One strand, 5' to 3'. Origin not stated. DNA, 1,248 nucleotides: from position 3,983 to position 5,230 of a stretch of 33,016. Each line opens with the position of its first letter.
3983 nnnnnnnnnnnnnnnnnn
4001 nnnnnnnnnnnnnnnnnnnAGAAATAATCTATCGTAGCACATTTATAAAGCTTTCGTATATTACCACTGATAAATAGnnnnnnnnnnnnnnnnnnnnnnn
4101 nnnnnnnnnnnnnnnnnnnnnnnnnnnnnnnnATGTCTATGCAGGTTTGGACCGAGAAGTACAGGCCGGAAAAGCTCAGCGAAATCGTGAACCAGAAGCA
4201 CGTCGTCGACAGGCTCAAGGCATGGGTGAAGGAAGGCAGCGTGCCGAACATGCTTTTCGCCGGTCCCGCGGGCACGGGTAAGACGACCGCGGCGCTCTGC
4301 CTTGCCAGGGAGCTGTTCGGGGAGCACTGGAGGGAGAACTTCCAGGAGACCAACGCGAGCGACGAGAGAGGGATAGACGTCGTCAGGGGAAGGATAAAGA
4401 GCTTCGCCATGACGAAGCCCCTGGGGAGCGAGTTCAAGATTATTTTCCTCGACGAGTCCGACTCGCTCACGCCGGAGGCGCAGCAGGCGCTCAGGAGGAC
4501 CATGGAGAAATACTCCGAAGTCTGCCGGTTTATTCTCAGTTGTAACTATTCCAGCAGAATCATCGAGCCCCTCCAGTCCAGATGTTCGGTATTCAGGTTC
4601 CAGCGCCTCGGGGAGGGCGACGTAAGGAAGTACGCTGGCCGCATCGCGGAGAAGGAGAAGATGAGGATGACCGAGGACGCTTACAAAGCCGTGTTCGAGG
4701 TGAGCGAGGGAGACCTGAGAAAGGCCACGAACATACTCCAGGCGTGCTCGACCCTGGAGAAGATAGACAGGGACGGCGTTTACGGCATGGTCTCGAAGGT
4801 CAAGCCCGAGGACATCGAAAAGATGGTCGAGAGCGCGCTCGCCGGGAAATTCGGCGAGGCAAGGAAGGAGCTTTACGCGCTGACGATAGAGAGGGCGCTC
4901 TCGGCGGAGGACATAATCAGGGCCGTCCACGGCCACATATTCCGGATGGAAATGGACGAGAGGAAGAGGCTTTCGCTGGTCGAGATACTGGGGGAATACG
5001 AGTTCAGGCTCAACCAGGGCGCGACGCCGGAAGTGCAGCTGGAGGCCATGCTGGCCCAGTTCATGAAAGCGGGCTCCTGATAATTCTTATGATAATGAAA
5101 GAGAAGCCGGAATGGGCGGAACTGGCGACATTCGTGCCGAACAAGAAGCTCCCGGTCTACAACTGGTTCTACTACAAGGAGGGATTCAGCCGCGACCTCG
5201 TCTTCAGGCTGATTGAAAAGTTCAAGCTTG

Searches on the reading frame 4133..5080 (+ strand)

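Call 10: search_protein_families(library=pfam, proteins=[window:4133-5080:+], max_evalue=0.01)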
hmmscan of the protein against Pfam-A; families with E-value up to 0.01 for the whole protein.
window:4133-5080:+ (315 aa): 17 families
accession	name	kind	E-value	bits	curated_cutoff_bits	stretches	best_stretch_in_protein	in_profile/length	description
PF08542.16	Rep_fac_C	-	1.4e-21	77.2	23.6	1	224-309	2-88/88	Replication factor C C-terminal domain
PF00004.35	AAA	-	1.3e-14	55.2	21.2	1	40-155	1-127/131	ATPase family associated with various cellular activities (AAA)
PF13177.12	DNA_pol3_delta2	-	9e-13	49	27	1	21-159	2-160/161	DNA polymerase III, delta subunit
PF03215.21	Rad17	-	4.9e-09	36.8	23.8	1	3-97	6-105/186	Rad17 P-loop domain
PF05496.18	RuvB_N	-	4.3e-06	27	27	1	11-127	2-111/159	Holliday junction DNA helicase RuvB P-loop domain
PF25199.1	nSTAND_NTPase5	-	8.3e-06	26.1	34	1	24-139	28-134/145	Novel STAND NTPase 5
PF21960.2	RCF1-5-like_lid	-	3.6e-05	24.1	27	1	171-206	6-42/43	RCF1/5-like, AAA+ ATPase lid domain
PF16193.11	AAA_assoc_2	-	4.4e-05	24.1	34.3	1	174-235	2-58/81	AAA C-terminal domain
PF04851.21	ResIII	-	0.00014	22.3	22.5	1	21-160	8-111/164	Type III restriction enzyme, res subunit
PF13173.12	AAA_14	-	0.00018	21.9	27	1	40-136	5-96/129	AAA domain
PF13191.12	AAA_16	-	0.0002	22.3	32.6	1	32-80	19-52/167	AAA ATPase domain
PF25361.1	AAA_lid_RFC1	-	0.00034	20.5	34.9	1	169-207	9-47/59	RFC1-like, AAA+ ATPase lid domain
PF01078.27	Mg_chelatase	-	0.00035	20.5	20.3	0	37-61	22-46/207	Magnesium chelatase, subunit ChlI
PF06068.19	TIP49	-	0.00087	19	23.8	1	39-213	52-231/347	TIP49 P-loop domain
PF13238.12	AAA_18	-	0.0019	19.1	29.4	0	42-79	3-41/128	AAA domain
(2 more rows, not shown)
